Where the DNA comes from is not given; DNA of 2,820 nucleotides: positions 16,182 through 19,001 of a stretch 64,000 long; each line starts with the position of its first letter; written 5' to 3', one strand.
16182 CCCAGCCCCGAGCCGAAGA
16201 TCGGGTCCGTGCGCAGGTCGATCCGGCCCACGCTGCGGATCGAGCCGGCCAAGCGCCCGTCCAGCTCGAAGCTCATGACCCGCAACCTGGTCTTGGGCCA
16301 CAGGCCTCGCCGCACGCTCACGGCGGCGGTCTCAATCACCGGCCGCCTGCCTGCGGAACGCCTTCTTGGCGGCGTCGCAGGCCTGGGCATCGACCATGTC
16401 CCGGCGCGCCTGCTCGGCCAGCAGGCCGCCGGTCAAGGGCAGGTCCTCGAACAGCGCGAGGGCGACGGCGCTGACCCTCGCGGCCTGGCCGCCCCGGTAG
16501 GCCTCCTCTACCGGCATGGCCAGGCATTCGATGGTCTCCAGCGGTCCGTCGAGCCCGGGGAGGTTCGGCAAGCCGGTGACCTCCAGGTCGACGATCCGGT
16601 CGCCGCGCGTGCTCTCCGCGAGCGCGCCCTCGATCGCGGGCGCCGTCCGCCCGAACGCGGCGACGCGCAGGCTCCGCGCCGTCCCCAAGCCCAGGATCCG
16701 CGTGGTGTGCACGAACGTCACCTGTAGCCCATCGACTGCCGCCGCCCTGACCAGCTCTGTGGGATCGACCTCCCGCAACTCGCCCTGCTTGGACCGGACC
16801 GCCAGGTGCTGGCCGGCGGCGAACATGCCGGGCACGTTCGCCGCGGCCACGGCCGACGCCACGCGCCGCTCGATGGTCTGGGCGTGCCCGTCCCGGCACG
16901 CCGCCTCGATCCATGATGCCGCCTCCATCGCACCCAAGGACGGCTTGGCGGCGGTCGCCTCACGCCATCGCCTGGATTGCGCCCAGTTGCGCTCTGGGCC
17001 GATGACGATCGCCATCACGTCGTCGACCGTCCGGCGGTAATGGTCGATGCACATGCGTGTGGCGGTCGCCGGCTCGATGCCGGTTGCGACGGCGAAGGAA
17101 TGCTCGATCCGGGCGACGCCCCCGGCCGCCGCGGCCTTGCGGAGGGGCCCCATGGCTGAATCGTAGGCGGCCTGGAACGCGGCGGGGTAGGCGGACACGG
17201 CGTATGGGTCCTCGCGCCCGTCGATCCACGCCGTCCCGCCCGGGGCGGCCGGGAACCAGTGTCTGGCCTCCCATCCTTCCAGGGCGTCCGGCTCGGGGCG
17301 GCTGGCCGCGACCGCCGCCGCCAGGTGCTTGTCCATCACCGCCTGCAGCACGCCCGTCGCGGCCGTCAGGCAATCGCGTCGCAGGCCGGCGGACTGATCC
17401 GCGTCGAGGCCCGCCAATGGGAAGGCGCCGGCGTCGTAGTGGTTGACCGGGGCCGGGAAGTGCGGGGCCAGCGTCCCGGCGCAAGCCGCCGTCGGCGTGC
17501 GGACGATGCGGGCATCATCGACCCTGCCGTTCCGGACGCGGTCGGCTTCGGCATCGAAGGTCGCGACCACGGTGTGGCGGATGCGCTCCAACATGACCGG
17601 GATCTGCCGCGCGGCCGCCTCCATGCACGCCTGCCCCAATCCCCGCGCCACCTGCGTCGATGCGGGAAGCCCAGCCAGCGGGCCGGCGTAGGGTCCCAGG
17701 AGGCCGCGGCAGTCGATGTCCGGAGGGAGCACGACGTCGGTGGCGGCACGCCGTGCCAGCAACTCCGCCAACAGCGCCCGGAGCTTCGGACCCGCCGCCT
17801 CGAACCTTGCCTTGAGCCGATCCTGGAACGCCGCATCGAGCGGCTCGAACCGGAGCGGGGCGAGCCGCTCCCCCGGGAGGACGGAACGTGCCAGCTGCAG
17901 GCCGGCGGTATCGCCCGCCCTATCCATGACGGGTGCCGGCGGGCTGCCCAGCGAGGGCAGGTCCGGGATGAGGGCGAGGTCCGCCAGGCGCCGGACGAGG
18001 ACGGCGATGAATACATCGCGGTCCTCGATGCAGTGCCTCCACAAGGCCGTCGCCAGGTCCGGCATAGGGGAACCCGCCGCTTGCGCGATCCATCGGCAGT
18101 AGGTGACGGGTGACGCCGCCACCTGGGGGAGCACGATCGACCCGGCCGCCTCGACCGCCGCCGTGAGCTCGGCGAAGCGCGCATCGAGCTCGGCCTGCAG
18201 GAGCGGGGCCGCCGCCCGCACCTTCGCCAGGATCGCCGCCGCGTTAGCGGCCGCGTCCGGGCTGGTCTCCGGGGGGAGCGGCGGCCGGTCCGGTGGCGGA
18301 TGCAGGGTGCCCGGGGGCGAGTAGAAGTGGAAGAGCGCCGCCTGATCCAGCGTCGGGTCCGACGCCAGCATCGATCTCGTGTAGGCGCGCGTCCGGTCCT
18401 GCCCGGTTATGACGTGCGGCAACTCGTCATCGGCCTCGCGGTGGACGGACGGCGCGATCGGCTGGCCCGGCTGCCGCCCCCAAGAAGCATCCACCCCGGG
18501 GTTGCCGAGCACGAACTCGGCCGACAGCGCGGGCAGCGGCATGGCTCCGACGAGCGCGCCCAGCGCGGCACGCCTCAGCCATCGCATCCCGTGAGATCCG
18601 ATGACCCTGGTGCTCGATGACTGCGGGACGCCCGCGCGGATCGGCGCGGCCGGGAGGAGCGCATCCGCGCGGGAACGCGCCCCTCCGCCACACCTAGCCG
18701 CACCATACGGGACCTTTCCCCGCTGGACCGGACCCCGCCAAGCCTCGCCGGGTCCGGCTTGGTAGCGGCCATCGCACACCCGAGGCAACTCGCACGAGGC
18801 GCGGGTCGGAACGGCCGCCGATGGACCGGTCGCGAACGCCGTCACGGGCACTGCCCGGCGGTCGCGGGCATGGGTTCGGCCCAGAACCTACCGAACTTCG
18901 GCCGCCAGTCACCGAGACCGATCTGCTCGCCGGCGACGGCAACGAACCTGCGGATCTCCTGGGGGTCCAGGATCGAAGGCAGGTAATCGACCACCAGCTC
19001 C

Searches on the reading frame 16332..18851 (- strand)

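Call 7: search_protein_families(library=pfam, proteins=[window:16332-18851:-], max_evalue=0.01)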
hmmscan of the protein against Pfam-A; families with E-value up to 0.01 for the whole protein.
window:16332-18851:- (839 aa): 0 families

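Call 8: search_protein_families(library=padloc, proteins=[window:16332-18851:-], max_evalue=0.01)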
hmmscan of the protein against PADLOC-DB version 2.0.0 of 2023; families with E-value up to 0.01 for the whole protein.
window:16332-18851:- (839 aa): 0 families

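Call 9: search_protein_families(library=ncbifam, proteins=[window:16332-18851:-], max_evalue=0.1)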
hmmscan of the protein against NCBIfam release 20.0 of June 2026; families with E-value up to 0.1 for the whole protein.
window:16332-18851:- (839 aa): 1 family
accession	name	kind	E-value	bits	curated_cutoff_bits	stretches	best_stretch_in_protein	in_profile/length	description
NF011604.1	PRK15030.1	equivalog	0.037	13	765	1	555-582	97-124/397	multidrug efflux RND transporter periplasmic adaptor subunit AcrA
